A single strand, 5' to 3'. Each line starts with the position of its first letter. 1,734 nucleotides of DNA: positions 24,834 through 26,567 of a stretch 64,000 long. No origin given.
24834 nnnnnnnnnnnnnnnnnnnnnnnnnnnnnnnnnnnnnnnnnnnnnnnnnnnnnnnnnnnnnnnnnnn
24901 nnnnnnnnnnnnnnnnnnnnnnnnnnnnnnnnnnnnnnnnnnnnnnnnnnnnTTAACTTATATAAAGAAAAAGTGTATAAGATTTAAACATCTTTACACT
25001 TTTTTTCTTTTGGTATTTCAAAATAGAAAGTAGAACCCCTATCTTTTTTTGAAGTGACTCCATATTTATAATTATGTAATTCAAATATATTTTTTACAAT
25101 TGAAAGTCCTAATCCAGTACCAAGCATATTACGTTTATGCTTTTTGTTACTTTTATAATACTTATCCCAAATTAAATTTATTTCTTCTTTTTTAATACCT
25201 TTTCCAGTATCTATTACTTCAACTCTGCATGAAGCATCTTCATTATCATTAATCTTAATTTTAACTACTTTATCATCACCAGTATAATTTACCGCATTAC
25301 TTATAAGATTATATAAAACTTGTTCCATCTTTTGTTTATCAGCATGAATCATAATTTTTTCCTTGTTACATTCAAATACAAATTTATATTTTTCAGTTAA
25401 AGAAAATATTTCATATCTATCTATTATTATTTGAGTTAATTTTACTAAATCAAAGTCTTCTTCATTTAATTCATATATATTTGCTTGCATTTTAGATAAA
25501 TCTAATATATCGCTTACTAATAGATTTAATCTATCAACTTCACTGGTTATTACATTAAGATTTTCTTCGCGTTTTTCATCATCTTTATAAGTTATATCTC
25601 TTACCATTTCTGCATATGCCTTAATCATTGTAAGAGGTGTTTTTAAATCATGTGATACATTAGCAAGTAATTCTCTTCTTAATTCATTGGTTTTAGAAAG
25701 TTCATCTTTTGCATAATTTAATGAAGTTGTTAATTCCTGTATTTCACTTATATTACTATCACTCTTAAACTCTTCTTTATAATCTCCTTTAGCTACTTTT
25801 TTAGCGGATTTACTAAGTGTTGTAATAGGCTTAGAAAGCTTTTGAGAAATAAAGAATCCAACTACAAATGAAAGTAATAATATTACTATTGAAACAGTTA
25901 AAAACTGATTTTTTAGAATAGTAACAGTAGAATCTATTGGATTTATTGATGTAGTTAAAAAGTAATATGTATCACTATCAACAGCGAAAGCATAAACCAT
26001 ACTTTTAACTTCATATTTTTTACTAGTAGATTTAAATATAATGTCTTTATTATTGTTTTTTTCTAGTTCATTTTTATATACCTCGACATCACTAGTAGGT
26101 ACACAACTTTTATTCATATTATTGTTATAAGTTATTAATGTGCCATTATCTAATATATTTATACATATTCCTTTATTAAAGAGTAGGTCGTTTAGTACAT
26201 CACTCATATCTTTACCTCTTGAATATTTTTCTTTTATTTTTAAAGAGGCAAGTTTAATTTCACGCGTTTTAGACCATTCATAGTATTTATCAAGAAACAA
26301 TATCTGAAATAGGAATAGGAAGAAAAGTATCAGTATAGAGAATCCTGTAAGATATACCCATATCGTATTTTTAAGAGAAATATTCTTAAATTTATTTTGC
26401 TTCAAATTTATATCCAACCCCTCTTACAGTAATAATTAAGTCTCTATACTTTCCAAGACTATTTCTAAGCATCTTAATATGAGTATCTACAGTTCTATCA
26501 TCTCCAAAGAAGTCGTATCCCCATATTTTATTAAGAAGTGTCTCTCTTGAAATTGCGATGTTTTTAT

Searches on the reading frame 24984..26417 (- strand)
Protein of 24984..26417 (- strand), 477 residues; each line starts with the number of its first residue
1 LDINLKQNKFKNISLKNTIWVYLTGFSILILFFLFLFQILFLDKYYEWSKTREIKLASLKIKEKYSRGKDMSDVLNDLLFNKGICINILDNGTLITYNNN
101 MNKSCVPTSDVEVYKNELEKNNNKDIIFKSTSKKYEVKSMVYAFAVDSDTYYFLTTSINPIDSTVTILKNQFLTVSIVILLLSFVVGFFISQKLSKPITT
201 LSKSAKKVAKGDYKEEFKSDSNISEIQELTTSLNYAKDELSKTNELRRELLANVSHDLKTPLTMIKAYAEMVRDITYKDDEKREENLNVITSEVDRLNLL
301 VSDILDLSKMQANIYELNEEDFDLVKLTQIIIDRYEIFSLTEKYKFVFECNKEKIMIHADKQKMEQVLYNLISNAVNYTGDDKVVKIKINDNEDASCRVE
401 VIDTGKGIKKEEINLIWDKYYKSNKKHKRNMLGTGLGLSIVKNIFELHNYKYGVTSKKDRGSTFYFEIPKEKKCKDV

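Call 18: search_protein_families(library=pfam, proteins=[window:24984-26417:-], max_evalue=0.01)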
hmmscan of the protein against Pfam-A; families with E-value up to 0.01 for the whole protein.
window:24984-26417:- (477 aa): 5 families
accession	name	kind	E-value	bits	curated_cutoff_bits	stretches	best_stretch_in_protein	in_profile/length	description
PF02518.31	HATPase_c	-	2.2e-24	86.5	26.4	1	360-471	2-110/111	Histidine kinase-, DNA gyrase B-, and HSP90-like ATPase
PF00512.31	HisKA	-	4.6e-20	71.9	26.9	1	247-312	2-65/66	His Kinase A (phospho-acceptor) domain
PF13589.12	HATPase_c_3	-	1.1e-06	29.1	25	1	364-438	3-77/137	Histidine kinase-, DNA gyrase B-, and HSP90-like ATPase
PF00672.30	HAMP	-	1.1e-05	26.1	25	1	189-241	1-52/53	HAMP domain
PF13581.12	HATPase_c_2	-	0.0059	17.1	27.4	0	360-451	28-115/127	Histidine kinase-like ATPase domain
